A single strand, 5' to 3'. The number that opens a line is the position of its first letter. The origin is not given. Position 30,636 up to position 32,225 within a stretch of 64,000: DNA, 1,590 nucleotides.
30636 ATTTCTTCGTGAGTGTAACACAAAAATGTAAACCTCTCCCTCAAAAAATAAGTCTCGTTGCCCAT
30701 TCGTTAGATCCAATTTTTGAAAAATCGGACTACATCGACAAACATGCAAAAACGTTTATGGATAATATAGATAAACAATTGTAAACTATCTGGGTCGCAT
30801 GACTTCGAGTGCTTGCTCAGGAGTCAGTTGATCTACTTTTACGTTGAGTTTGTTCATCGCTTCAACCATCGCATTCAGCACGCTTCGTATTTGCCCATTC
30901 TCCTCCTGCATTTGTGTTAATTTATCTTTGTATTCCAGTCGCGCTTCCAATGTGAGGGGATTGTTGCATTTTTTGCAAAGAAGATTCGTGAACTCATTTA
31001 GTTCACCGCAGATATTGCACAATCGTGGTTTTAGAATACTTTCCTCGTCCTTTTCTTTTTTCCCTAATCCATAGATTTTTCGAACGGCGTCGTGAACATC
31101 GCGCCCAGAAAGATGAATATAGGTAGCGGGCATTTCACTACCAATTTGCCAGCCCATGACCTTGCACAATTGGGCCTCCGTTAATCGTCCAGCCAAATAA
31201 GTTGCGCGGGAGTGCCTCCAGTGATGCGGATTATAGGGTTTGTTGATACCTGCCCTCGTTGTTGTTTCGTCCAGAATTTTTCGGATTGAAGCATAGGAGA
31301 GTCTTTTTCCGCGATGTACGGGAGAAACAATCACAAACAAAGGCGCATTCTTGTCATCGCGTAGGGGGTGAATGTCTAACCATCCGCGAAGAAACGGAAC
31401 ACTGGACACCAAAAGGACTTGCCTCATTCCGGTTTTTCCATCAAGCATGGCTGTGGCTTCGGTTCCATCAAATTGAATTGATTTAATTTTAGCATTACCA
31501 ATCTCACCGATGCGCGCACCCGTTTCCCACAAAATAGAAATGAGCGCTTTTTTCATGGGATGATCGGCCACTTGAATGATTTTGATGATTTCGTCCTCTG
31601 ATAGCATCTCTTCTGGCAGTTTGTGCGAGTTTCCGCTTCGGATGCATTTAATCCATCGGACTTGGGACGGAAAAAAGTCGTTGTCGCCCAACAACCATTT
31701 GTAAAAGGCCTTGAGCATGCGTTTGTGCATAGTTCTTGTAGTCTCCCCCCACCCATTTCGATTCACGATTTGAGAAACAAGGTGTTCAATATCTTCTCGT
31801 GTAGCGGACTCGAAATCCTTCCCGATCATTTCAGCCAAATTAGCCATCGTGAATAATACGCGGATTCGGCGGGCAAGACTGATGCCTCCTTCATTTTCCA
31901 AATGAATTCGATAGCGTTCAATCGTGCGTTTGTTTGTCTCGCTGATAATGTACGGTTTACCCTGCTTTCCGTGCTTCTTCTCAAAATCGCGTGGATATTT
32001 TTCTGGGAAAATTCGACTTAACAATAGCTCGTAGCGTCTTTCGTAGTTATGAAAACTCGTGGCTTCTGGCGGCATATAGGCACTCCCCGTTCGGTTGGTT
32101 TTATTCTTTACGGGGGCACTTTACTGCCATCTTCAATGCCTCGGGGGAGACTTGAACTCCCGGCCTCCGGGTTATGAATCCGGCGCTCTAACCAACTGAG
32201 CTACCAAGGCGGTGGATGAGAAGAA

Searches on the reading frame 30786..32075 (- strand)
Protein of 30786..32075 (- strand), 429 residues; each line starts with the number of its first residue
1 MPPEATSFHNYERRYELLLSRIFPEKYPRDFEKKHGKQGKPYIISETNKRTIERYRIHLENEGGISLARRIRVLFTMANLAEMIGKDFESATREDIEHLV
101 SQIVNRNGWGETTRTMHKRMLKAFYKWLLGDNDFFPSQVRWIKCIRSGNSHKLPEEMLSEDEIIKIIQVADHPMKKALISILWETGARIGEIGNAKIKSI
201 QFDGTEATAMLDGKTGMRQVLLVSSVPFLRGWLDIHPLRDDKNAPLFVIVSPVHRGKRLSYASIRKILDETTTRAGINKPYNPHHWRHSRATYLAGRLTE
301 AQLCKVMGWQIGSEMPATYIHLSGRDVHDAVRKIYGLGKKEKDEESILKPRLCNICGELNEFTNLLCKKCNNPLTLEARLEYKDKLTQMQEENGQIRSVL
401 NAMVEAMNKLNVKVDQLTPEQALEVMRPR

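Call 13: search_protein_families(library=pfam, proteins=[window:30786-32075:-])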
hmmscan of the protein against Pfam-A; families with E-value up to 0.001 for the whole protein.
window:30786-32075:- (429 aa): 1 family
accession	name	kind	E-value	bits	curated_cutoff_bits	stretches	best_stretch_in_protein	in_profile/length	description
PF00589.27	Phage_integrase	-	8.7e-17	61.9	27.1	1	157-322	2-168/172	Phage integrase family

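Call 23: find_encoding_contigs(protein=window:30786-32075:-, flank=10000, max_places=10)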
Protein window:30786-32075:- (429 aa): no gene with exactly this product is on record in the collection.

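Call 32: find_homologous_proteins(query=window:30786-32075:-)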
Query window:30786-32075:- (429 aa): 531 proteins with E <= 0.001 among 4260 candidates; the best 120 are listed.
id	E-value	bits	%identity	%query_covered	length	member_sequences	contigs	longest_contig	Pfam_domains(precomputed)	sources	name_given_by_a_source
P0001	3.0e-270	915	91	99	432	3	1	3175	PF00589.28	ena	-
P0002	3.5e-213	727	72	99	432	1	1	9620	PF00589.28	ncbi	-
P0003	7.7e-209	712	71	99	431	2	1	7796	PF00589.28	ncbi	-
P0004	3.5e-135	470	50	99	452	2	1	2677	PF00589.28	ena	-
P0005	2.2e-114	401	48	99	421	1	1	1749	PF00589.28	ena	-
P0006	6.8e-107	376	47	97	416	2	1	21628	PF00589.28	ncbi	-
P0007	2.9e-106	374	44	99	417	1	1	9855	PF00589.28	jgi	-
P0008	9.4e-101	356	45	86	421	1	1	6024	PF00589.28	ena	-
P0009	9.4e-101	356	43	94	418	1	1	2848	PF00589.28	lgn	-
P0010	1.0e-97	346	42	96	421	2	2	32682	PF00589.28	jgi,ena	-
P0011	1.1e-94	336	39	93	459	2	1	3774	PF00589.28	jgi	jgi:integrase/ribosomal protein L40E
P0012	1.2e-93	333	42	96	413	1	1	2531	PF00589.28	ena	-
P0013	1.2e-91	326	44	87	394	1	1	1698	PF00589.28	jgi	jgi:site-specific recombinase XerD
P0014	7.1e-88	314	40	95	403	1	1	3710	PF00589.28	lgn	-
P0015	3.2e-87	312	43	81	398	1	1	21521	PF00589.28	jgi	jgi:site-specific recombinase XerD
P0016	3.3e-86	308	41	84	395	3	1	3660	PF13495.13,PF00589.28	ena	-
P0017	2.5e-85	305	42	84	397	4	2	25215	PF13240.12,PF13495.13,PF00589.28,PF02899.24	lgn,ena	-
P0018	3.2e-85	305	42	81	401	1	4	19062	PF00589.28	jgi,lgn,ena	jgi:site-specific recombinase XerD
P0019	4.9e-85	304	42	86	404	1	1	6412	PF12773.14,PF00589.28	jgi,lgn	-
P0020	2.1e-84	302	41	84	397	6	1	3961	PF13240.12,PF13495.13,PF00589.28,PF02899.24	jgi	-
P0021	7.9e-84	300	39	91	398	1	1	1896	PF00589.28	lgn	-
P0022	9.3e-84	300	39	93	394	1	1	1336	PF00589.28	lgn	-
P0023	1.3e-83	300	38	91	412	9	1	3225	PF00589.28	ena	-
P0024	1.8e-83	299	42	78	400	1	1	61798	PF13495.13,PF00589.28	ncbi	ncbi:MAG: tyrosine-type recombinase/integrase [Thermoplasmatota archaeon]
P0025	3.7e-83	298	40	86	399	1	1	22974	PF00589.28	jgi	jgi:site-specific recombinase XerD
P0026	4.7e-83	298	40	81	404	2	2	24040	PF13240.12,PF12773.14,PF24463.2,PF00589.28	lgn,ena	-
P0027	1.1e-82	297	42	81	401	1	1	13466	PF12773.14,PF00589.28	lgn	-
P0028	1.9e-82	296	43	80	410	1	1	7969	PF00589.28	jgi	-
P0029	2.4e-82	296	39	82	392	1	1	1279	PF13240.12,PF12773.14,PF00589.28,PF13248.12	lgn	-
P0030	2.4e-82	296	36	95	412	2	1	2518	PF00589.28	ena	-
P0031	2.7e-82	295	42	75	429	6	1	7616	PF00589.28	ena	-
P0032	2.7e-82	295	39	80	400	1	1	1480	PF00589.28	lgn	-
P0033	4.6e-82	295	42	80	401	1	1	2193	PF00589.28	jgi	jgi:integrase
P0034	5.0e-82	295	40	79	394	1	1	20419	PF00589.28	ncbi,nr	ncbi:tyrosine-type recombinase/integrase [Candidatus Bathyarchaeota archaeon]|nr:tyrosine-type recom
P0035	5.3e-82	294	38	94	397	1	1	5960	PF13240.12,PF00589.28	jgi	-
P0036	6.7e-82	294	42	82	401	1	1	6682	PF12773.14,PF00589.28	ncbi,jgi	-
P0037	6.8e-82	294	43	80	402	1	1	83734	PF00589.28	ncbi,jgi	-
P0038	9.6e-82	294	41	84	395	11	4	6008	PF00589.28,PF02899.24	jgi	-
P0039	9.8e-82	294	39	88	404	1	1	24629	PF12773.14,PF24463.2,PF00589.28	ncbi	-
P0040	1.3e-81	293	39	86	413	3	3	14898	PF00589.28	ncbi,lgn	-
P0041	5.0e-81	291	40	84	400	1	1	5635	PF13240.12,PF00589.28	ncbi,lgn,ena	-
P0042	5.2e-81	291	39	84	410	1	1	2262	PF00589.28,PF02899.24,PF22823.3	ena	-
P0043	6.0e-81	291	39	84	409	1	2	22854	PF00589.28,PF02899.24,PF22823.3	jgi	-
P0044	9.8e-81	290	42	82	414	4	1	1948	PF13240.12,PF12773.14,PF00589.28,PF13248.12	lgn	-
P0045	1.3e-80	290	41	96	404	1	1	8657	PF00589.28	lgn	-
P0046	1.5e-80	290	40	90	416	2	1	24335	PF00589.28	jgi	jgi:integrase/recombinase XerD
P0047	2.0e-80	289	39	84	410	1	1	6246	PF00589.28,PF02899.24,PF22823.3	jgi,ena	-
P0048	2.2e-80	289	42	82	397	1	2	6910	PF13240.12,PF00589.28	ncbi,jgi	-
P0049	2.7e-80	289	39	84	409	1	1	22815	PF00589.28,PF02899.24,PF22823.3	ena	-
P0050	3.6e-80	288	41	93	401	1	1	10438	PF00589.28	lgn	-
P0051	5.3e-80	288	39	84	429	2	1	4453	PF13240.12,PF00589.28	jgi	jgi:site-specific recombinase XerD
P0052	6.0e-80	288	41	90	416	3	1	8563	PF00589.28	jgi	jgi:integrase/recombinase XerD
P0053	9.9e-80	287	42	80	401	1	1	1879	PF00589.28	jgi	-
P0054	1.2e-79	287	41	87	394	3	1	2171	PF12773.14,PF00589.28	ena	-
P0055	1.8e-79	286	43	73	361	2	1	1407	PF13240.12,PF12773.14,PF24463.2,PF00589.28,PF22823.3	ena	-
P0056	2.2e-79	286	41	84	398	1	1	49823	PF00589.28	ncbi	ncbi:MAG: site-specific integrase [Nanoarchaeota archaeon]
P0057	2.9e-79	285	39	88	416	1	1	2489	PF00589.28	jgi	jgi:site-specific recombinase XerD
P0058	3.8e-79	285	42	79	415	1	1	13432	PF00589.28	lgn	-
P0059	3.8e-79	285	44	76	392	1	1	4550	PF00589.28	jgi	jgi:integrase/ribosomal protein L40E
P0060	5.4e-79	285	40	90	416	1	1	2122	PF00589.28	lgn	-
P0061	5.8e-79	284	44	78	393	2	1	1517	PF00589.28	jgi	jgi:integrase/recombinase XerD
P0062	9.2e-79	284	39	87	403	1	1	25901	PF13240.12,PF12773.14,PF00589.28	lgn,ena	-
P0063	1.0e-78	284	41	81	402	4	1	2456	PF13240.12,PF00589.28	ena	-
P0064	2.2e-78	283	49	63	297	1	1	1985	PF00589.28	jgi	-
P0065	4.0e-78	282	41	78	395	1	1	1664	PF13240.12,PF12773.14,PF00589.28,PF13248.12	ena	-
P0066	4.5e-78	281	40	86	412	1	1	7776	PF00589.28,PF02899.24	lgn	-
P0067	6.7e-78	281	39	89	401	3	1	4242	PF00589.28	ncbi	-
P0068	7.0e-78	281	41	86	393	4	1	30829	PF00589.28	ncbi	-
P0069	7.0e-78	281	42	86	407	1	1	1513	PF00589.28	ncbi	-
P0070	7.6e-78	281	41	73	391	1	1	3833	PF13240.12,PF12773.14,PF24463.2,PF00589.28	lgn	-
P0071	7.7e-78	281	36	93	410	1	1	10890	PF00589.28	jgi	-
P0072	9.0e-78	280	39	90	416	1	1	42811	PF00589.28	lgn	-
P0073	9.3e-78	280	45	70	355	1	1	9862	PF12773.14,PF00589.28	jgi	-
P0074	9.3e-78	280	37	97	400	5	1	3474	PF00589.28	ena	-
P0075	9.5e-78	280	39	80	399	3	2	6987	PF13240.12,PF00589.28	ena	-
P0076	1.0e-77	280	44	77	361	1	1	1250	PF00589.28,PF02899.24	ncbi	ncbi:MAG: tyrosine-type recombinase/integrase, partial [Candidatus Micrarchaeota archaeon]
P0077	1.0e-77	280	37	91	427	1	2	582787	PF00589.28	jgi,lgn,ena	-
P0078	1.1e-77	280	38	87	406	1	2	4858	PF12773.14,PF00589.28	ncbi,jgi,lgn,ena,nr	ncbi:integrase [Archaeoglobales archaeon]|nr:MAG: integrase [Archaeoglobales archaeon]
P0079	1.3e-77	280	39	81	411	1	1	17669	PF00589.28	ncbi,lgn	-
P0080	1.4e-77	280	41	80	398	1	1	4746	PF00589.28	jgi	jgi:integrase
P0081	1.7e-77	280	41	82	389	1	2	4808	PF00589.28,PF22823.3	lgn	-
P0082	2.1e-77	279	41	78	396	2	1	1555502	PF00589.28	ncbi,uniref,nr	ncbi:site-specific integrase [Methanonatronarchaeum sp. AMET-Sl]|uniref:site-specific integrase n=1 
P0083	2.4e-77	279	38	87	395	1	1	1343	PF00589.28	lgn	-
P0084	2.4e-77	279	41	80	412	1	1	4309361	PF00589.28,PF22823.3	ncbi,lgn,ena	-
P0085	2.6e-77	279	39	87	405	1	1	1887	PF00589.28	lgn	-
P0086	3.6e-77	278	40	83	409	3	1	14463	PF13495.13,PF00589.28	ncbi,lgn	-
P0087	3.8e-77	278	39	80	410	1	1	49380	PF13240.12,PF24463.2,PF00589.28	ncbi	ncbi:MAG: tyrosine-type recombinase/integrase [Candidatus Hadarchaeota archaeon]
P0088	5.7e-77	278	38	86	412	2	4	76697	PF00589.28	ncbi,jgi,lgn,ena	-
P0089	6.4e-77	278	41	78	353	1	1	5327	PF13240.12,PF13495.13,PF12773.14,PF00589.28,PF13248.12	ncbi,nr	ncbi:MAG: tyrosine-type recombinase/integrase, partial [Candidatus Thermoplasmatota archaeon]|nr:tyr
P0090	7.0e-77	278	40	85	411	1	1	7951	PF00589.28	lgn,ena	-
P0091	7.2e-77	277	39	81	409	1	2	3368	PF00589.28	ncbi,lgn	-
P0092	9.8e-77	277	40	85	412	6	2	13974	PF00589.28,PF02899.24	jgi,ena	jgi:site-specific recombinase XerD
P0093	1.1e-76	277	42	79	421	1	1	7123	PF00589.28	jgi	-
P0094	1.2e-76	277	38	87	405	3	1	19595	PF00589.28,PF22823.3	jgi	jgi:site-specific recombinase XerD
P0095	1.2e-76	277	38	96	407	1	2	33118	PF00589.28,PF02899.24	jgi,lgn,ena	-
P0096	1.5e-76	276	43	81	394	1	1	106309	PF13495.13,PF00589.28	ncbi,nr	ncbi:integrase [archaeon SCG-AAA382B04]|nr:integrase [archaeon SCG-AAA382B04]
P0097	2.5e-76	276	40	83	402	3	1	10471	PF13495.13,PF00589.28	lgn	-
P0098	2.8e-76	276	42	79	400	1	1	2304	PF00589.28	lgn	-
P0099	3.3e-76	275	40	84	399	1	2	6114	PF00589.28,PF02899.24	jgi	jgi:integrase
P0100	3.7e-76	275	45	73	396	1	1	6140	PF00589.28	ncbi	-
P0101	4.5e-76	275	39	80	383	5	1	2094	PF00589.28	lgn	-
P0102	4.6e-76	275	42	81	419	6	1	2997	PF00589.28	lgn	-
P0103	5.1e-76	275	42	78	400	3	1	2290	PF00589.28,PF22823.3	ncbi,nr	ncbi:MAG TPA: tyrosine-type recombinase/integrase [archaeon]|nr:tyrosine-type recombinase/integrase 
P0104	6.2e-76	274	38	95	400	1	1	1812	PF00589.28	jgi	jgi:site-specific recombinase XerD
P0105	7.2e-76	274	37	97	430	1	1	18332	PF00589.28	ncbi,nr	ncbi:MAG: site-specific integrase [Candidatus ainarchaeum sp.]|nr:site-specific integrase [Candidatu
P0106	8.8e-76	274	37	93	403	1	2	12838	PF13495.13,PF00589.28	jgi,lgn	-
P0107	9.7e-76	274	40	86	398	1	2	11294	PF13240.12,PF12773.14,PF00589.28,PF02899.24,PF22823.3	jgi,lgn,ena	-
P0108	1.0e-75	274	36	89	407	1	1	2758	PF00589.28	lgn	-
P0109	1.1e-75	274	41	83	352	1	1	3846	PF00589.28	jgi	-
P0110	1.3e-75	273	41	77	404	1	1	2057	PF13240.12,PF24463.2,PF00589.28,PF24460.2,PF22823.3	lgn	-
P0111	1.4e-75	273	41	75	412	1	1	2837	PF00589.28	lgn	-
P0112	1.4e-75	273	37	81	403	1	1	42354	PF00589.28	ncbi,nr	ncbi:tyrosine-type recombinase/integrase [Candidatus Micrarchaeota archaeon]|nr:tyrosine-type recomb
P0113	2.2e-75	273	39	84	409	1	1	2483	PF00589.28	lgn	-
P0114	2.5e-75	272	40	83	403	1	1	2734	PF13495.13,PF00589.28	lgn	-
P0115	2.9e-75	272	41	80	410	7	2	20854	PF00589.28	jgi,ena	-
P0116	3.0e-75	272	42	79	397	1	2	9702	PF00589.28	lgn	-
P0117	3.2e-75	272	40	80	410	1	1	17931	PF00589.28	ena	-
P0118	3.2e-75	272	38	93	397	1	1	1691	PF00589.28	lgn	-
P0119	3.3e-75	272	40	76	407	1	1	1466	PF00589.28,PF02899.24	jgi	jgi:site-specific recombinase XerD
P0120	3.4e-75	272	38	93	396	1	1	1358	PF00589.28,PF22823.3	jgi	-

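Call 33: find_encoding_contigs(protein=P0001, flank=10000)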
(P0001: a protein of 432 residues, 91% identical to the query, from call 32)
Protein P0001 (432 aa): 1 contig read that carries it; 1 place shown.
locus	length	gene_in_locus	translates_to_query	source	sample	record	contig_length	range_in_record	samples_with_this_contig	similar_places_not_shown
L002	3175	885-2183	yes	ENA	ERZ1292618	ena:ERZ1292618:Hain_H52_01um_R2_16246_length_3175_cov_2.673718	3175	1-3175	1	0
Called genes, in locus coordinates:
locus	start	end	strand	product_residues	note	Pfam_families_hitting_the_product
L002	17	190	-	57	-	-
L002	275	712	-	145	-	PF00293:NUDIX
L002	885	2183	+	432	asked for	PF00589:Phage_integrase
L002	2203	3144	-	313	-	-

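Call 34: find_encoding_contigs(protein=P0002, flank=10000)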
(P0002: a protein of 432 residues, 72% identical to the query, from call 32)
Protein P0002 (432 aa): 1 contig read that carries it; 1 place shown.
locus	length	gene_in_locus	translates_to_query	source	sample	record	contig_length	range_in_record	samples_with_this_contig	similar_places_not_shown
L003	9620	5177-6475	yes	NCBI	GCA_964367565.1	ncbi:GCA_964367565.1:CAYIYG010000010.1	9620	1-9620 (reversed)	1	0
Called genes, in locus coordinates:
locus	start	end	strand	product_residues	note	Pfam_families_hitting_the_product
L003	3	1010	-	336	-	?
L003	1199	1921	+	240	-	-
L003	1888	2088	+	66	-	-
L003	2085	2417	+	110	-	-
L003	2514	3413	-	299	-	PF14528:LAGLIDADG_3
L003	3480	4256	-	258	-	PF01048:PNP_UDP_1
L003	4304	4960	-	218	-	PF00265:TK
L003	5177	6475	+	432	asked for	PF00589:Phage_integrase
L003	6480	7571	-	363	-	-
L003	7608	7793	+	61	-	PF19891:DUF6364 (weak)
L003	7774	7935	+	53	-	-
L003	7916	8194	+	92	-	-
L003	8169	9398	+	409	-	-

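Call 35: find_encoding_contigs(protein=P0003, flank=10000)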
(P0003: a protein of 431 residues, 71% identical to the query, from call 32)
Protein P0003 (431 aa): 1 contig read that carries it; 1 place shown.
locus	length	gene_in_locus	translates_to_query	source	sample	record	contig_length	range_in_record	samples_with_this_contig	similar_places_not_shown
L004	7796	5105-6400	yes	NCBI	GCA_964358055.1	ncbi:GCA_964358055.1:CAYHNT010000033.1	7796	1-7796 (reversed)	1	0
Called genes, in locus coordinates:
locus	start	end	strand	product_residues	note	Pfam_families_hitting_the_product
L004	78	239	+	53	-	-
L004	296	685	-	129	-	-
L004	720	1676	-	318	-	PF01555:N6_N4_Mtase (faint)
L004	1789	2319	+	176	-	-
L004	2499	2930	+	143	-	-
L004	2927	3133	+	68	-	-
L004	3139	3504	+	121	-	-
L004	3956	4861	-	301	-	-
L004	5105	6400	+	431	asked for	PF00589:Phage_integrase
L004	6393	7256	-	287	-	-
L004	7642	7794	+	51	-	?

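Call 68: find_related_loci(query=window:30786-32075:-, collection=viral_contigs, flank=10000)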
Query window:30786-32075:- (429 aa) in viral_contigs; peptide patterns used: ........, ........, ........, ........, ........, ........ (x = any residue, [..] = any of these).
16 stretches matched a pattern, but none encodes a relative of the query by tblastn (E <= 1e-3).

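Call 71: find_related_loci(query=A4, collection=metagenome_contigs, flank=10000)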
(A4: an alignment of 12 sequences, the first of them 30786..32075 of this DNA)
Query A4 (429 aa) in metagenome_contigs; peptide patterns used: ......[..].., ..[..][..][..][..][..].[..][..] (x = any residue, [..] = any of these).
600 stretches matched a pattern (row limit reached: there are more); 540 encode a relative of the query (tblastn E <= 1e-3); the best 80 are kept; 80 distinct loci.
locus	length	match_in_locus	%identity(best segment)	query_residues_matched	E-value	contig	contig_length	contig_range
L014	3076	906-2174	71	4-426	0e+0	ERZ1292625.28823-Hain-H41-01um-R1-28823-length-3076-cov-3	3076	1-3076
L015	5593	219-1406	42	8-417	8e-103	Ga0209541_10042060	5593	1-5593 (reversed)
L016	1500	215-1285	45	37-405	2e-106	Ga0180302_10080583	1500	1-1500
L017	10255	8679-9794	43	7-404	1e-93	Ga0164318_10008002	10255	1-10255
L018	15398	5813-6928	42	7-404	4e-93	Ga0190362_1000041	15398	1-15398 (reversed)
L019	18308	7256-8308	42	44-404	7e-92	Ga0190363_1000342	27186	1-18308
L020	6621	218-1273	42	44-405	3e-91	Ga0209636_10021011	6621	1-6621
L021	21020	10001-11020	43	44-384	5e-91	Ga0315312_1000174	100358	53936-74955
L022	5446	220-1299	41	44-400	5e-91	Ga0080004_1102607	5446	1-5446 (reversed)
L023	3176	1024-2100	42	44-400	3e-92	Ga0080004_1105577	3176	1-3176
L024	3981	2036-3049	43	44-384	1e-90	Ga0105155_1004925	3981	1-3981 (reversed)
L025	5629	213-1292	40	44-400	7e-90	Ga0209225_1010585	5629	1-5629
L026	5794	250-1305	42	44-405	2e-89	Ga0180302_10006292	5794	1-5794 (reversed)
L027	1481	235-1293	40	44-405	6e-95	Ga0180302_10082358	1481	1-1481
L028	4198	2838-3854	42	44-384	2e-88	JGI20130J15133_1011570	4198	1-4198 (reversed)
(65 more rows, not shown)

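Call 88: search_solved_structures(query=window:30786-32075:-, max_evalue=0.001)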
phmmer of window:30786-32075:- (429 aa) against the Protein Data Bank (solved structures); distinct sequences matched with E-value up to 0.001: 3.
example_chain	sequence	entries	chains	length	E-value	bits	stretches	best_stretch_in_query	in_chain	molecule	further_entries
5hxy_A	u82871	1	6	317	4.6e-11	45.8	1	79-298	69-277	Tyrosine recombinase XerA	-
4a8e_A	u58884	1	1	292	1e-10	44.7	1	50-333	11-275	PROBABLE TYROSINE RECOMBINASE XERC-LIKE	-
2a3v_A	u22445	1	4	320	0.00068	22.2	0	142-223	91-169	site-specific recombinase IntI4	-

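Call 92: search_dna_similar(query=window:30786-32075:-, collection=phages, mode=protein, max_rows=10)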
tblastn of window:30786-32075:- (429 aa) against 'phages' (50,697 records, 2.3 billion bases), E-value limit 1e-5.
Records with a match: 20; places in all: 20; records where one place covers at least 80% of the query: 4.
Best place of each record, by identity: <60% 20.
By first word of the organism name: Bacteriophage 6; Halorubrum 5; Acinetobacter 2; Salmonella 2; Geoglobus 1; Pleomorphic 1; Caudoviricetes 1; Alicyclobacillus 1; Escherichia 1.
By host as written in the record: - 10; Halorubrum sp. 2; Homo sapiens 2; Geoglobus acetivorans strain SBH6 1; Archaeoglobus sp. JdFR-37 1; Methanomicrobiales 1; Halorubrum coriense 1; Alicyclobacillus acidoterrestris MMB007 1; and 1 more.
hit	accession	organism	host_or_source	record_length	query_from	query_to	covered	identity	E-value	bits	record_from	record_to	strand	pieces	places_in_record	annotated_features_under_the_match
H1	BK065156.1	Geoglobus acetivorans pleomorphic virus 1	Geoglobus acetivorans strain SBH6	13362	60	381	75%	37.9%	1e-57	209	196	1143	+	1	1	integrase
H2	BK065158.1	Pleomorphic virus ThalV2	Archaeoglobus sp. JdFR-37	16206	44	396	82%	33.7%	5e-59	214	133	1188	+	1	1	xerC: tyrosine recombinase XerC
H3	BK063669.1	Caudoviricetes sp. vir524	Methanomicrobiales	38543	86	378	68%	33.3%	2e-39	157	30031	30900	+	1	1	integrase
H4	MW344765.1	Halorubrum virus Humcor1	Halorubrum coriense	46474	29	378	82%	27.2%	2e-22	106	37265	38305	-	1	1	int: integrase family protein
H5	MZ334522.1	Halorubrum tailed virus 27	Halorubrum sp.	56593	65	429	85%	23.5%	3e-11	72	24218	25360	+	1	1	integrase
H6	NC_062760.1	Halorubrum tailed virus 27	Halorubrum sp.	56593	65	429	85%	23.5%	3e-11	72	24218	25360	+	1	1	integrase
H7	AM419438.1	Halorubrum virus BJ1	hypersaline lake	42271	93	411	74%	24.8%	8e-18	92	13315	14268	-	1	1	hypothetical protein (x2)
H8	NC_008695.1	Halorubrum virus BJ1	hypersaline lake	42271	93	411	74%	24.8%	8e-18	92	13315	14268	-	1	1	hypothetical protein | tyrosine-type recombinase/integrase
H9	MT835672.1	Bacteriophage sp.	human fecal samples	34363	29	320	68%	23.8%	5e-7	58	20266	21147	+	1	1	record has no annotation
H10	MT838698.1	Bacteriophage sp.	human fecal samples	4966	52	294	57%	26.1%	4e-11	71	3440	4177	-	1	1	record has no annotation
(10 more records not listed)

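Call 93: search_dna_similar(query=window:30786-32075:-, collection=plasmids, mode=protein, max_rows=10)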
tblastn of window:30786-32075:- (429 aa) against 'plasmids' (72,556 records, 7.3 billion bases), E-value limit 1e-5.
Records with a match: 119; places in all: 121; records where one place covers at least 80% of the query: 7.
Best place of each record, by identity: <60% 119.
By first word of the organism name: Bacillus 12; Nostoc 10; Halobacterium 6; Escherichia 5; Ligilactobacillus 4; Leptolyngbya 4; Calothrix 4; Clostridium 3; Peribacillus 3; Staphylococcus 3; and 51 more.
By predicted mobility (MOB-suite, as given by PLSDB): non-mobilizable 85; mobilizable 23; conjugative 11.
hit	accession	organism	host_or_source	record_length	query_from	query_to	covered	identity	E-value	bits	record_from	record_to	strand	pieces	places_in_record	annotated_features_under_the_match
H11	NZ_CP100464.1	Salinigranum marinum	cell culture,Saline soil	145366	44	330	67%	40.3%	6e-47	180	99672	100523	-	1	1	tyrosine-type recombinase/integrase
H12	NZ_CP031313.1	Halobellus limi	Cell culture,Taibei marine solar ...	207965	44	330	67%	37.8%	1e-43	171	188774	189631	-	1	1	tyrosine-type recombinase/integrase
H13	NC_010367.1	Halobacterium salinarum NRC-34001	-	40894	44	419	88%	23.3%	2e-17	92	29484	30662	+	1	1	site-specific integrase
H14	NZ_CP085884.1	Halobacterium salinarum NRC-34001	Genome,Canadian salted buffalo hide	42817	44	419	88%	23.3%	2e-17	92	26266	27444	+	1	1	site-specific integrase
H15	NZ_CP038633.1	Halobacterium salinarum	cell culture,DSM:3754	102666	44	419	88%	23.3%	2e-17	92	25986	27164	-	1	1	site-specific integrase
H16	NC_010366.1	Halobacterium salinarum NRC-34001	-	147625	44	419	88%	23.3%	2e-17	92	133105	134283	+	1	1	site-specific integrase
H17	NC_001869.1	Halobacterium salinarum NRC-34001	-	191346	44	419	88%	23.3%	2e-17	92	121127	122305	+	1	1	site-specific integrase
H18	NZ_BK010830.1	Halobacterium salinarum NRC-34001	-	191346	44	419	88%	23.3%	2e-17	92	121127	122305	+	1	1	site-specific integrase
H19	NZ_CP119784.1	Haladaptatus sp. YSMS36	cell culture,sediment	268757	43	378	78%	24.0%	5e-14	82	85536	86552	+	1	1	tyrosine-type recombinase/integrase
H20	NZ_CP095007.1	Halococcus dombrowskii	Direct from delivered sample,Rock salt ...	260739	50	417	86%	21.9%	9e-6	56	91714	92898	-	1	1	site-specific integrase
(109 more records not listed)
